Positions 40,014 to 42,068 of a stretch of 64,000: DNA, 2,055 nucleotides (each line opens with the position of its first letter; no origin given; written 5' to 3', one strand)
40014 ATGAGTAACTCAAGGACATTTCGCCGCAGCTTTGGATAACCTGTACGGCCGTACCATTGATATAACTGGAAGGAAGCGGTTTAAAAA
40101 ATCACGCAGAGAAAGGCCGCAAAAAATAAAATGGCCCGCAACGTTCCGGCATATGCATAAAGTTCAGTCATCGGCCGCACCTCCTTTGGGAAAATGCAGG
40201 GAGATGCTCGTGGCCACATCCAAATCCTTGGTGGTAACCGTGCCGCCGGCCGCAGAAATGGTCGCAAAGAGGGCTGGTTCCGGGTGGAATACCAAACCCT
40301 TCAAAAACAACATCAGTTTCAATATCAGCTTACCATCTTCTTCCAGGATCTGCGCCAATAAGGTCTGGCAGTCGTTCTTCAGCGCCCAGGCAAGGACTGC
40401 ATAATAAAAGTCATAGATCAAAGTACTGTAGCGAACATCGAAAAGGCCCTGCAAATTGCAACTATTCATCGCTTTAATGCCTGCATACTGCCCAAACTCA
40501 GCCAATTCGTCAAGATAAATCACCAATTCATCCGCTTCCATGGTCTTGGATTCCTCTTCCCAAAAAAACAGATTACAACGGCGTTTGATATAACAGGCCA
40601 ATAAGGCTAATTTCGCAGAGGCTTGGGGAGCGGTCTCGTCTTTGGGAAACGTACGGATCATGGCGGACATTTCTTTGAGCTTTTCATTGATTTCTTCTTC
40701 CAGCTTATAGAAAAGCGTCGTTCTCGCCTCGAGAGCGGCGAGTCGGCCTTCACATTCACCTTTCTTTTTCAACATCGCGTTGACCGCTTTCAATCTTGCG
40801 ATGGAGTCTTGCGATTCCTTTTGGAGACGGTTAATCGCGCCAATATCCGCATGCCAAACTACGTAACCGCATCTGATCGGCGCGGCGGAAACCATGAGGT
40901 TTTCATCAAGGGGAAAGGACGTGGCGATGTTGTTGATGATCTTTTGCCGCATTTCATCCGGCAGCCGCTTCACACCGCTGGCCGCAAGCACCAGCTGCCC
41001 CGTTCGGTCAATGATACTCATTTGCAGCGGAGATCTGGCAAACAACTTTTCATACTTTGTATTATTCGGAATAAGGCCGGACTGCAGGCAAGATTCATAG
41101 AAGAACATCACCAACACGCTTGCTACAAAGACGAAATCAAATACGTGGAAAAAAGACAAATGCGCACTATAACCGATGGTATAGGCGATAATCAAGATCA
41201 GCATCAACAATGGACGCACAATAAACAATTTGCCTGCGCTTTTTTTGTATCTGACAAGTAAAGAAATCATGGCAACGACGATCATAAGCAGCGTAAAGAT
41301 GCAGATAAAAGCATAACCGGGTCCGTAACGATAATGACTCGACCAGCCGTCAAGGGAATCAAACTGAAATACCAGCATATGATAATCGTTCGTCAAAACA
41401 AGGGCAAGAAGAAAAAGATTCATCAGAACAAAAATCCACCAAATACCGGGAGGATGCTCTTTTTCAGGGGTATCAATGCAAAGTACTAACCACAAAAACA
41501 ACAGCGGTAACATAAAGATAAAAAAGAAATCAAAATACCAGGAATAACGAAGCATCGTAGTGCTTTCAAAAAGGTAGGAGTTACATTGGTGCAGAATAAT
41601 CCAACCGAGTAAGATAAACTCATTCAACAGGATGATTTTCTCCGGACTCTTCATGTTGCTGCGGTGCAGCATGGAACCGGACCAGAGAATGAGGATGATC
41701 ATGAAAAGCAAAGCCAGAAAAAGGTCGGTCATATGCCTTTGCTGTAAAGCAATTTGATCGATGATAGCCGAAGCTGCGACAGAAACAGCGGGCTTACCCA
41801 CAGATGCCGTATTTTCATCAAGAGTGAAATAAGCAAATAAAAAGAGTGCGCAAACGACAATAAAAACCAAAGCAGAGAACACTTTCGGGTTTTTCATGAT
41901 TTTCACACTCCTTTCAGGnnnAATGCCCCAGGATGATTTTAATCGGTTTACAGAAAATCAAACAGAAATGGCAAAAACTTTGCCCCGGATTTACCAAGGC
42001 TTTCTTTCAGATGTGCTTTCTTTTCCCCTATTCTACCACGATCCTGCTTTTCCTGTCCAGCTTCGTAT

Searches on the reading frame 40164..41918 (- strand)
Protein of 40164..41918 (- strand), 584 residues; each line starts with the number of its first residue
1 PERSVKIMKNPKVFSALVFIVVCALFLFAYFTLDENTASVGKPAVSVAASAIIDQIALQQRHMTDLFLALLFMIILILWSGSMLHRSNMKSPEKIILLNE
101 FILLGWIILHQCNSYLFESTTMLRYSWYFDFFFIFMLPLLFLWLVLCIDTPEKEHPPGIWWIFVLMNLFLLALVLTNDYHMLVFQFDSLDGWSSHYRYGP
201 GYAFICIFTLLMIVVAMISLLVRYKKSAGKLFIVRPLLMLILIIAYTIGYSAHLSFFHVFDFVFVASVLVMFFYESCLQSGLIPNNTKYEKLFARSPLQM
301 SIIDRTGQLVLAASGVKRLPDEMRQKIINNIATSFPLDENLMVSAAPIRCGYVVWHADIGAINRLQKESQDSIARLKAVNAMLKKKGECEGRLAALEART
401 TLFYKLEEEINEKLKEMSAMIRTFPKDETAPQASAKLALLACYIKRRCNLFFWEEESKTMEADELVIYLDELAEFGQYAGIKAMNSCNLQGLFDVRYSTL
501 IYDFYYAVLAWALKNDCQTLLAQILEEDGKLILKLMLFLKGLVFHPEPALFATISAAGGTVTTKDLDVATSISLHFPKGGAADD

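Call 34: search_protein_families(library=pfam, proteins=[window:40164-41918:-], max_evalue=0.001)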
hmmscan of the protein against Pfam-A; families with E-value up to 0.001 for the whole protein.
window:40164-41918:- (584 aa): 1 family
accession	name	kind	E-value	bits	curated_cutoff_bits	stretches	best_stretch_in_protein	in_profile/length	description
PF16927.11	HisKA_7TM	-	1.3e-08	35.4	28.6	1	68-274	4-210/224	N-terminal 7TM region of histidine kinase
